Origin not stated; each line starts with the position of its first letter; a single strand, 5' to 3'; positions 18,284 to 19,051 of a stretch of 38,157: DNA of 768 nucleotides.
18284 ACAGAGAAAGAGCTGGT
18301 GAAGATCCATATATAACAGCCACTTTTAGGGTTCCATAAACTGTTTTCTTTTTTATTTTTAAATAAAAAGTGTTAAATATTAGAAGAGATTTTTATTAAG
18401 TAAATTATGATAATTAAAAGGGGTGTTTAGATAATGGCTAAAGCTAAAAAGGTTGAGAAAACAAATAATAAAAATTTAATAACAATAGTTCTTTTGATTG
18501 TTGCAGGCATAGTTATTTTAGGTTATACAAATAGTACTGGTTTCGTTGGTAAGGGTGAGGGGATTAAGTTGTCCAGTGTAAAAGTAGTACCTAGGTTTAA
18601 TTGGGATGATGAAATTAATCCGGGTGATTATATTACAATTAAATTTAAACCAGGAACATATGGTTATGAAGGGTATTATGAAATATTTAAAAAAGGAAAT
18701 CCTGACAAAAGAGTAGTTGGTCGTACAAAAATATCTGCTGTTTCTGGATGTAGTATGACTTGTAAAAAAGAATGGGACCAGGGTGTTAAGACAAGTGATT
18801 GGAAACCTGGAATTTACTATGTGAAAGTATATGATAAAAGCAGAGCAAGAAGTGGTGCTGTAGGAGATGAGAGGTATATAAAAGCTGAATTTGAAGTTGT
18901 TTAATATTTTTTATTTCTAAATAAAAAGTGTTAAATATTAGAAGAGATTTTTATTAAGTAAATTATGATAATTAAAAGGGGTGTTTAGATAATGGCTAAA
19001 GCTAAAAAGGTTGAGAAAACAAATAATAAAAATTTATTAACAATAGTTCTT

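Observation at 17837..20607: Five tandem paralogs: a near-identical promoter, 5'UTR and signal-anchor cassette fused to divergent small ectodomains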

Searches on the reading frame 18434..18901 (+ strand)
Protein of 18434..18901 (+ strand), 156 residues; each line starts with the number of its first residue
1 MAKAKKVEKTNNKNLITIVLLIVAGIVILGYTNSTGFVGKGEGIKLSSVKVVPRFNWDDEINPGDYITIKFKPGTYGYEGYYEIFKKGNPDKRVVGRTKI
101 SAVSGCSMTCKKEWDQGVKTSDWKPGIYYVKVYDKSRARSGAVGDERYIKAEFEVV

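Call 7: search_protein_families(library=pfam, proteins=[window:18434-18901:+], max_evalue=10)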
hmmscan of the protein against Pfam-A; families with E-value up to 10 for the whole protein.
window:18434-18901:+ (156 aa): 0 families

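Call 11: find_homologous_proteins(query=window:18434-18901:+, max_evalue=0.01)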
Query window:18434-18901:+ (156 aa): 19 proteins with E <= 0.01 among 75 candidates.
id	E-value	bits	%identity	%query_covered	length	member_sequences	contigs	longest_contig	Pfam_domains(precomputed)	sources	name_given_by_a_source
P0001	1.3e-98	345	100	100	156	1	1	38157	-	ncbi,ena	-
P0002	3.7e-81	289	83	100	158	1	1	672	-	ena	-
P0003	3.7e-76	272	80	100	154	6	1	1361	-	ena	-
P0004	1.8e-70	254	77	100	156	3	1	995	-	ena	-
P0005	2.3e-26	111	49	98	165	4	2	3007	-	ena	-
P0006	6.3e-25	106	48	98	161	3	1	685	-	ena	-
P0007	2.9e-23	101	50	87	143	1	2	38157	-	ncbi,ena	-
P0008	4.0e-23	100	50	99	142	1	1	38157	-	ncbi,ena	-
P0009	1.3e-22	98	45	100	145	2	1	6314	-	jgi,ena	-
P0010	7.7e-22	96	42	92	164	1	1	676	-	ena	-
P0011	8.1e-21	93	43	80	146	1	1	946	-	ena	-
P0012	1.2e-20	92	44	100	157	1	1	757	-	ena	-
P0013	1.2e-18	86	39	90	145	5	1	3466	-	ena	-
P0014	2.4e-18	85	44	99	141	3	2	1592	-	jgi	-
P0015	1.2e-17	82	46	100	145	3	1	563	-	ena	-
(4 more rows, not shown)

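Call 13: find_encoding_contigs(protein=P0009, flank=10000)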
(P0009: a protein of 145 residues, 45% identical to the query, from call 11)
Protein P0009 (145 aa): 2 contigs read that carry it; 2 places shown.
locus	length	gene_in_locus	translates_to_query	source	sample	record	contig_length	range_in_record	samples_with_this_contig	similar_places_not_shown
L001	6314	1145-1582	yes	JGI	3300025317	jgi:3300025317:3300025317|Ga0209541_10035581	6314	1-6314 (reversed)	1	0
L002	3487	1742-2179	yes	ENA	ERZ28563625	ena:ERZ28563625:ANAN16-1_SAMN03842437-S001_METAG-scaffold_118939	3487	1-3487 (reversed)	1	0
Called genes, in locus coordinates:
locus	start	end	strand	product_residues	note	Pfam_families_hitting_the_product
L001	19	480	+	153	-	-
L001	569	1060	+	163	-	-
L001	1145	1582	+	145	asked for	-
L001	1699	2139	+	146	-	-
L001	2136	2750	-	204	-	PF00069:Pkinase, PF01163:RIO1, PF07714:PK_Tyr_Ser-Thr (weak)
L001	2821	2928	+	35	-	-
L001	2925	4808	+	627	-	PF02518:HATPase_c, PF00204:DNA_gyraseB, PF01751:Toprim, PF00986:DNA_gyraseB_C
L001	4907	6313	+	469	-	?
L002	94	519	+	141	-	-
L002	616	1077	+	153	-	-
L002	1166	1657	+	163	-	-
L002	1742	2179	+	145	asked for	-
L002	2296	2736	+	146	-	-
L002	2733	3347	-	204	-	PF00069:Pkinase, PF01163:RIO1, PF07714:PK_Tyr_Ser-Thr (weak)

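Call 14: find_encoding_contigs(protein=P0013, flank=10000)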
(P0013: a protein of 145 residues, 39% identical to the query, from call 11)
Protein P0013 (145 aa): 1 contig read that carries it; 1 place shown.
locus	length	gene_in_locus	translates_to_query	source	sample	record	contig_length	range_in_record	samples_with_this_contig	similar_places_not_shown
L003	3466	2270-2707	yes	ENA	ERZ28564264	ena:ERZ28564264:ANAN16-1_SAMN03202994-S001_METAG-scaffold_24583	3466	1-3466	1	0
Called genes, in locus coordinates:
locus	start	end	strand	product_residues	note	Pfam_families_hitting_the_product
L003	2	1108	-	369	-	?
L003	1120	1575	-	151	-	PF08069:Ribosomal_S13_N, PF00312:Ribosomal_S15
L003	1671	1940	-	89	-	PF03144:GTP_EFTU_D2 (weak)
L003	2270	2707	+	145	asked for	-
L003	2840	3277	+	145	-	-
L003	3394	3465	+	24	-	?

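Call 15: find_encoding_contigs(protein=P0005, flank=10000)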
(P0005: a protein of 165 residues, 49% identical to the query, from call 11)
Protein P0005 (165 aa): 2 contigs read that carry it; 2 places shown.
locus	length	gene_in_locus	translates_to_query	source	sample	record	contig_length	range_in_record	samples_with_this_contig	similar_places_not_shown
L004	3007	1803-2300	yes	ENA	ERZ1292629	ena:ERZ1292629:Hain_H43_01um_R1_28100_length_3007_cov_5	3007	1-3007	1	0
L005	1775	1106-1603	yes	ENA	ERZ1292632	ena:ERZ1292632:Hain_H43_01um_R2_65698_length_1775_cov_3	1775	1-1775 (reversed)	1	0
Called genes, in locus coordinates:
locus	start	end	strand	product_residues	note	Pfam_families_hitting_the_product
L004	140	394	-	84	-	PF03144:GTP_EFTU_D2 (weak)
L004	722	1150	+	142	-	-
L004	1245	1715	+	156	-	-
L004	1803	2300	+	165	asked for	-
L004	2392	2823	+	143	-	-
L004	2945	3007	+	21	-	?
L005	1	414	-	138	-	?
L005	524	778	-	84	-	PF03144:GTP_EFTU_D2 (weak)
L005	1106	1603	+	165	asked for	-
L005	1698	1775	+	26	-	?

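Call 25: find_encoding_contigs(protein=P0004, flank=10000)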
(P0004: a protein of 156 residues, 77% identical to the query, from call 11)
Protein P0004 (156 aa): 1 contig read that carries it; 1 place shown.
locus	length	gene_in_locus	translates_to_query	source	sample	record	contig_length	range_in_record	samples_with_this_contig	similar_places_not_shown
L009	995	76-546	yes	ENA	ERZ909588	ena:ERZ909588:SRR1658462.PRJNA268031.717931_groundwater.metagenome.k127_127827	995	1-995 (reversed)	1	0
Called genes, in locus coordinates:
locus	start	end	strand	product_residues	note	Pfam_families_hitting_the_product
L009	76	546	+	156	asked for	-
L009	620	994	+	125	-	?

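Call 26: find_encoding_contigs(protein=P0010, flank=10000)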
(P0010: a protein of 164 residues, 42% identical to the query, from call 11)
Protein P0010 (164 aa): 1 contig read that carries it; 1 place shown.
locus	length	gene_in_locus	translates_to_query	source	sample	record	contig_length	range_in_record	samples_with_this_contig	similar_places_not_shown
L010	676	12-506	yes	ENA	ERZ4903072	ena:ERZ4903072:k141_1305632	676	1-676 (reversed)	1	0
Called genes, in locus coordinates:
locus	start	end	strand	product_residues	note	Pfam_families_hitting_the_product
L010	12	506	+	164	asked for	-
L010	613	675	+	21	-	?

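Call 34: predict_structure(alignment_id=A3)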
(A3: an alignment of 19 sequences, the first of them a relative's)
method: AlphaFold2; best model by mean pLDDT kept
length: 156 residues; sequences in the alignment: 19
mean_pLDDT: 74.8   pTM: 0.64
mean pLDDT of the five models: 74.8, 72.6, 71.8, 70.5, 67.4
residues with pLDDT >= 90: 68; 70-90: 40; 50-70: 11; < 50: 37
segments of 3 or more residues with pLDDT < 50: 1-15, 19-21, 23-41
pLDDT, mean of each block of 10 residues (from residue 1): 36 48 43 35 82 83 91 92 84 75 78 90 91 92 91 93
secondary structure, 60 per line:
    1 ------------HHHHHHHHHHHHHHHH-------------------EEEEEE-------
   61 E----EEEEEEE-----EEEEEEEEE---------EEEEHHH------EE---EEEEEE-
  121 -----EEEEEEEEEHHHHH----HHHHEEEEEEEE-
elements in order: H13-28 E48-53 E66-72 E78-86 E96-99 E114-119 E126-134 H135-139 H144-147 E148-155

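Call 36: search_protein_representatives(alignment_id=A3)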
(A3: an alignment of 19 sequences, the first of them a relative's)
Query: 19 sequences, 152 profile positions. Proteins with E-value up to 0.001 (for the whole library): 190; up to 1e-10: 38; up to 1e-30: 5. The best 150 are listed.
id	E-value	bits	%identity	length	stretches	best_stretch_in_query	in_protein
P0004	4.2e-57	208.8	-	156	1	1-152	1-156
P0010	1.9e-54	200.2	-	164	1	1-151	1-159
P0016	9.8e-46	171.9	-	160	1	1-152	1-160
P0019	6.5e-41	156.3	-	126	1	2-119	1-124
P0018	2.4e-35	138.2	-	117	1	1-127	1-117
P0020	1.7e-29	119.3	-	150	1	12-139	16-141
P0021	6.3e-25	104.4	-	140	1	2-134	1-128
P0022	4.0e-23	98.5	-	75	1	1-65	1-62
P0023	5.1e-23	98.2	-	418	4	47-151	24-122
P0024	3.3e-21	92.3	-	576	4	45-151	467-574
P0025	5.7e-19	85.0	-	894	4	32-151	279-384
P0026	1.0e-18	84.2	-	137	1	13-151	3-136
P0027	2.0e-17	80.1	-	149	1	12-151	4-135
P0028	8.3e-17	78.0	-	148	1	16-151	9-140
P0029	3.2e-16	76.1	-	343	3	46-151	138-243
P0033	1.1e-14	71.1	-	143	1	8-151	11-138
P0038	4.5e-13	65.9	-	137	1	11-151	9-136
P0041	1.4e-12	64.3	-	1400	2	46-152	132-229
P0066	2.6e-09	53.7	-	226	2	49-151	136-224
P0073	6.8e-09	52.3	-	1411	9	46-145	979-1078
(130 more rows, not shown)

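Call 38: fold_search(model_id=the predicted structure, library=pdb)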
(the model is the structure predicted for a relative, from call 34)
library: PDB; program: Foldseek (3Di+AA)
matches with E <= 10: 1469; with E <= 0.001: 1
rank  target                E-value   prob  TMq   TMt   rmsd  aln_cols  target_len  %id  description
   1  4bk8                  8.4e-04  1.00  0.40  0.48   4.1       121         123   12  Superoxide reductase (Neelaredoxin) from Ignicoccus hospitalis (released 2014-04-02)
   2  8aif_A                1.7e-03  1.00  0.40  0.50   5.8       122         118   13  TapA acts as specific chaperone in TasA non-amyloid filament formation (released 2023-04-12)
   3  8aif_B                2.1e-03  1.00  0.42  0.51   5.3       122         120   16  TapA acts as specific chaperone in TasA non-amyloid filament formation (released 2023-04-12)
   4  5axh_B                2.8e-03  1.00  0.37  0.12   5.6       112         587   20  Crystal structure of thermophilic dextranase from Thermoanaerobacter pseudethanolicus, D312G mutant in complex with is (released 2015-11-11)
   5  6hqc                  2.9e-03  1.00  0.40  0.50   5.6       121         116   12  Structural investigation of the TasA anchoring protein TapA from Bacillus subtilis (released 2019-10-09)
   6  3wnk                  3.3e-03  1.00  0.40  0.11   6.6       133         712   16  Crystal Structure of Bacillus circulans T-3040 cycloisomaltooligosaccharide glucanotransferase (released 2014-02-05)
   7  8dku_A                5.3e-03  1.00  0.43  0.20   5.4       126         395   13  CryoEM structure of the A. aeolicus WzmWzt transporter bound to the native O antigen (released 2022-09-21)
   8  4q66_G                5.9e-03  0.99  0.30  0.24  17.0       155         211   10  Structure of Exomer bound to Arf1. (released 2014-09-17)
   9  3idu_A                6.3e-03  1.00  0.40  0.50   6.2       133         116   11  Crystal Structure of the CARDB domain of the PF1109 protein in complex with di-metal ions from Pyrococcus furiosus, No (released 2009-08-04)
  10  5axg_B                6.6e-03  1.00  0.38  0.12   5.5       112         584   20  Crystal structure of thermophilic dextranase from Thermoanaerobacter pseudethanolicus (released 2015-11-11)
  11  5axh_A                6.6e-03  1.00  0.38  0.13   5.6       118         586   22  Crystal structure of thermophilic dextranase from Thermoanaerobacter pseudethanolicus, D312G mutant in complex with is (released 2015-11-11)
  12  7nqa_C                7.4e-03  0.92  0.29  0.34   8.7       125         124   16  Crystal structure of Nucleoporin-98 nanobody MS98-6 complex solved at 2.2A resolution (released 2021-07-21)
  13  2amu                  7.8e-03  0.99  0.35  0.40   6.8       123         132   12  CRYSTAL STRUCTURE OF A PUTATIVE SUPEROXIDE REDUCTASE (TM0658) FROM THERMOTOGA MARITIMA AT 2.00 A RESOLUTION (released 2005-08-23)
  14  7k2t_A                9.2e-03  1.00  0.44  0.21  11.7       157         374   10  Mg2+/ATP-bound structure of the full-length WzmWzt O antigen ABC transporter in lipid nanodiscs (released 2021-01-13)
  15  2oxh_Y                9.2e-03  1.00  0.36  0.47  12.2       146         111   10  The SOXYZ Complex of Paracoccus Pantotrophus (released 2007-05-22)
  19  3idu_B                1.1e-02  1.00  0.39  0.51   5.1       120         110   12  Crystal Structure of the CARDB domain of the PF1109 protein in complex with di-metal ions from Pyrococcus furiosus, No (released 2009-08-04)
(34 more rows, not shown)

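Call 39: search_protein_families(library=pfam, proteins=[P0023, P0024, P0025, P0026, P0027, P0066, P0033, P0041, P0073, P0029], max_evalue=0.1)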
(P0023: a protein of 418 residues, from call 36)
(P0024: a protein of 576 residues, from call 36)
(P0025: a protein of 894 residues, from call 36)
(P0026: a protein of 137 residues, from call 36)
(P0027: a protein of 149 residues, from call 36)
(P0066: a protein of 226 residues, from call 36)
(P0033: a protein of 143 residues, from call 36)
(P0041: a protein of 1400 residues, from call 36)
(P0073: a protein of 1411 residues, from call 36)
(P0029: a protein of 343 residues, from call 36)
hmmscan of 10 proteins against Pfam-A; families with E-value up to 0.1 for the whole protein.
P0023 (418 aa): 0 families

P0024 (576 aa): 3 families
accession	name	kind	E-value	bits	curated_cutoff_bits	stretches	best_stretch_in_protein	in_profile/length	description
PF19271.4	Nis1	-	0.00023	22.2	27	0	476-555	11-92/114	Nis1 family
PF20009.4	GEVED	-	0.0048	18.1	24.4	0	534-569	30-66/78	GEVED domain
PF07703.20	A2M_BRD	-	0.017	15.8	22.7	0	263-296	1-28/140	Alpha-2-macroglobulin bait region domain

P0025 (894 aa): 4 families
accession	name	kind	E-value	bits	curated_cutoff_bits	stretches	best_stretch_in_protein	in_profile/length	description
PF20009.4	GEVED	-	8.8e-10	39.7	24.4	1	435-496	19-70/78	GEVED domain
PF05124.17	S_layer_C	-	1.9e-08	34.6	23.9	2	571-622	2-57/177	S-layer like family, outer domain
PF06283.17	ThuA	-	2.4e-05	25.1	33.4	0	269-358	89-174/209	Trehalose utilisation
PF24047.1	Tudor_krimper_1st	-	0.00038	21.3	27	0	136-167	37-68/91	Krimper first tudor domain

P0026 (137 aa): 0 families

P0027 (149 aa): 1 family
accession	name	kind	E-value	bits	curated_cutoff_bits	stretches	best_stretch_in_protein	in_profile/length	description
PF23928.1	DUF7266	-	0.053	13.7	27.6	0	81-119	52-93/145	Family of unknown function (DUF7266)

P0066 (226 aa): 1 family
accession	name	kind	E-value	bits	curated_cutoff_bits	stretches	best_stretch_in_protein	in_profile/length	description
PF16640.11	Big_3_5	-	0.0046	17.9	35.5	0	28-68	1-46/88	Bacterial Ig-like domain (group 3)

P0033 (143 aa): 0 families

P0041 (1400 aa): 2 families
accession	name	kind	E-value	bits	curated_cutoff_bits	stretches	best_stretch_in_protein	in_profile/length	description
PF00082.27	Peptidase_S8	-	4.1e-68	230.2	21.8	1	1010-1289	1-286/288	Subtilase family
PF05922.21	Inhibitor_I9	-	0.00019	22.5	21.2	1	917-989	14-81/82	Peptidase inhibitor I9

P0073 (1411 aa): 11 families
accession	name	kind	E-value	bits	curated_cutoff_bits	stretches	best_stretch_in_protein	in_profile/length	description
PF24893.1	DUF7743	-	2.2e-52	176.3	27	11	261-367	1-94/120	Domain of unknown function (DUF7743)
PF23034.1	DUF7035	-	7.2e-32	110.8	27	7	263-367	2-111/137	Domain of unknown function (DUF7035)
PF19078.6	Big_12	-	2.6e-14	53.7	27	2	144-188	1-44/102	Bacterial Ig-like domain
PF17957.7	Big_7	-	4.8e-12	46.8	24.1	3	989-1043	13-67/70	Bacterial Ig domain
PF18962.6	Por_Secre_tail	-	1.8e-11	44.6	27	1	1343-1410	1-75/75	Secretion system C-terminal sorting domain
PF01835.25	MG2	-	3.9e-09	37.2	32.8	0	894-946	36-81/96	MG2 domain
PF16640.11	Big_3_5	-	8.5e-05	23.5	35.5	0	33-57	2-26/88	Bacterial Ig-like domain (group 3)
PF15463.11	ECM11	-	0.00017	22.6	27.1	0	803-827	56-80/133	Extracellular mutant protein 11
PF22843.2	CATSPERE_NTD2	-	0.00034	21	27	0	585-649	4-66/86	CATSPERE second N-terminal domain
PF01483.27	P_proprotein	-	0.0035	17.8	21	0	1114-1176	3-66/86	Proprotein convertase P-domain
PF14208.11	DUF4320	-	0.09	13.3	25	0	1209-1257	59-106/119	Domain of unknown function (DUF4320)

P0029 (343 aa): 4 families
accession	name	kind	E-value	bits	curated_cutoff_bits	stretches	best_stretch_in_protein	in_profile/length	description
PF20009.4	GEVED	-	3.9e-05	24.8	24.4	0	194-224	28-52/78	GEVED domain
PF20254.3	DMFA2_C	-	0.002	18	27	0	201-256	50-93/374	N,N-dimethylformamidase beta subunit-like, C-terminal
PF08329.16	ChitinaseA_N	-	0.048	13.8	21.2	0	61-104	64-107/133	Chitinase A, N-terminal domain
PF17162.9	DUF5118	-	0.067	13.4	27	0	199-220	16-35/50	Domain of unknown function (DUF5118)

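Call 43: search_solved_structures(query=A3, max_evalue=10, show_alignments=2)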
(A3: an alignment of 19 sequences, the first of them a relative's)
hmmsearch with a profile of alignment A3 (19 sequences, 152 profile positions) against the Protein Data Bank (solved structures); distinct sequences matched with E-value up to 10: 2.
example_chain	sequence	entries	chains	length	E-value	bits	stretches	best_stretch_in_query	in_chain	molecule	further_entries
1yzv_A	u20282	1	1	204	1.1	12.6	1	73-129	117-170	HYPOTHETICAL PROTEIN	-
7ph8_A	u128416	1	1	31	8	9.8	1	18-32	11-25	Insulin-like growth factor 1 receptor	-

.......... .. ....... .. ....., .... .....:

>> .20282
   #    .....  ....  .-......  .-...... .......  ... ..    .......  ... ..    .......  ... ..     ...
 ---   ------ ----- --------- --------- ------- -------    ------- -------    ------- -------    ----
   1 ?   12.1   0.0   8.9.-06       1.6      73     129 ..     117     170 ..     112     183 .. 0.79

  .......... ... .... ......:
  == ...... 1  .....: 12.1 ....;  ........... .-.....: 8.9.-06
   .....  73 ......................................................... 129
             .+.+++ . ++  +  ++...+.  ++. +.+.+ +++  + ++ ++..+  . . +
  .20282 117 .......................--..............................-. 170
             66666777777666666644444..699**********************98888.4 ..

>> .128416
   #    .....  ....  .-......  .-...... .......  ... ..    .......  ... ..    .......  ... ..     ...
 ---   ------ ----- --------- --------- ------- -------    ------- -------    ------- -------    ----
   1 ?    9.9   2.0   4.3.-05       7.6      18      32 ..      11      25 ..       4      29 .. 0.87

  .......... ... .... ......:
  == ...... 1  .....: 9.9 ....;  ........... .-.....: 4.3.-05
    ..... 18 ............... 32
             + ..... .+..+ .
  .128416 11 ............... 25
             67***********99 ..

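Call 44: find_related_loci(query=A3, collection=genome_contigs, flank=6000)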
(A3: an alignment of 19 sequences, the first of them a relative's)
Query A3 (156 aa) in genome_contigs; peptide patterns used: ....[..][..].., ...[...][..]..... (x = any residue, [..] = any of these).
151 stretches matched a pattern, but none encodes a relative of the query by tblastn (E <= 1e-3).

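Call 49: find_encoding_contigs(protein=P0020, flank=10000)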
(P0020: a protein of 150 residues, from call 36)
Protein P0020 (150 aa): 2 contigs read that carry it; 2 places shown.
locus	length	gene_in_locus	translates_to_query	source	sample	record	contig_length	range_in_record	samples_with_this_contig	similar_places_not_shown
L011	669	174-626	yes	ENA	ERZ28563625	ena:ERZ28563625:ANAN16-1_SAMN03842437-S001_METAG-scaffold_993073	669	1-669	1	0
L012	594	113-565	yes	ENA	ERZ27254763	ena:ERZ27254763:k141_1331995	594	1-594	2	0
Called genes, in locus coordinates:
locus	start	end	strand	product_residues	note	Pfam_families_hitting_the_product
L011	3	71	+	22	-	?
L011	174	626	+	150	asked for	-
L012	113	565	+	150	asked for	-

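Call 50: find_encoding_contigs(protein=P0021, flank=10000)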
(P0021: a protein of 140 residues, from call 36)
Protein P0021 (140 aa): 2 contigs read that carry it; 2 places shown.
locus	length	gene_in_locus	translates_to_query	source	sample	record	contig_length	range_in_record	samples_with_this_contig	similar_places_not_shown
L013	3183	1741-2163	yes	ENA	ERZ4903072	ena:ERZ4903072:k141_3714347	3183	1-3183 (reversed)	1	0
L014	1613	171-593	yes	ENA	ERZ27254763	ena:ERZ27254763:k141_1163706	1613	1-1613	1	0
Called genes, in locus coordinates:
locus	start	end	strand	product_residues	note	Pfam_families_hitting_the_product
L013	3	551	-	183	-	?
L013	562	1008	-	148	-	PF08069:Ribosomal_S13_N, PF00312:Ribosomal_S15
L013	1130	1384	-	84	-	PF03144:GTP_EFTU_D2 (faint)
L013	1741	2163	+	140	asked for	-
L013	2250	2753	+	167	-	-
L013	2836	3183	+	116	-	?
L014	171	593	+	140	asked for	-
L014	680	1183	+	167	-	-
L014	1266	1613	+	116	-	?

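Call 54: find_encoding_contigs(protein=P0038, flank=8000, max_places=3)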
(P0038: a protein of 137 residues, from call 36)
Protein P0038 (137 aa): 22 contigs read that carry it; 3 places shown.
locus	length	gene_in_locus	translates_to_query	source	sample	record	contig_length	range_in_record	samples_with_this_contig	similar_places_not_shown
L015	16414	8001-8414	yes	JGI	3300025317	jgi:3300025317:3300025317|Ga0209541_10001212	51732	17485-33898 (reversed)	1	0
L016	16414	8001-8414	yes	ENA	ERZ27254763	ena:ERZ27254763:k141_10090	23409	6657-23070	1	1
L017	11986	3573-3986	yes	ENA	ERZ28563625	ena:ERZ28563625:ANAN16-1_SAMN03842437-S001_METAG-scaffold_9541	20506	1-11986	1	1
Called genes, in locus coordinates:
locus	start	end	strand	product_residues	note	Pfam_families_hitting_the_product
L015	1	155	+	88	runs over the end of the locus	-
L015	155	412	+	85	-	PF05016:ParE_toxin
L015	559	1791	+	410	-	PF27218:MJ0043_C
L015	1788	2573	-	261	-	PF09754:PAC2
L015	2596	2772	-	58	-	PF04135:Nop10p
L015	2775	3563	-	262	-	PF00575:S1 (weak), PF23459:S1_RRP5 (weak), PF07541:EIF_2_alpha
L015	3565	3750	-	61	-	PF01667:Ribosomal_S27e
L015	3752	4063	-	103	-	PF00935:Ribosomal_L44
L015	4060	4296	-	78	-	-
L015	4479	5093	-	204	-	PF22090:Gins51_C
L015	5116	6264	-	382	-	PF01676:Metalloenzyme, PF10143:PhosphMutase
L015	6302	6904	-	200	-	-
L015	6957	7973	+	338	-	PF01142:TruD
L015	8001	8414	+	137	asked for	-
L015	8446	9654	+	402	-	PF02881:SRP54_N, PF00448:SRP54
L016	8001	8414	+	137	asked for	-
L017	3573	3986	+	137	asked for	-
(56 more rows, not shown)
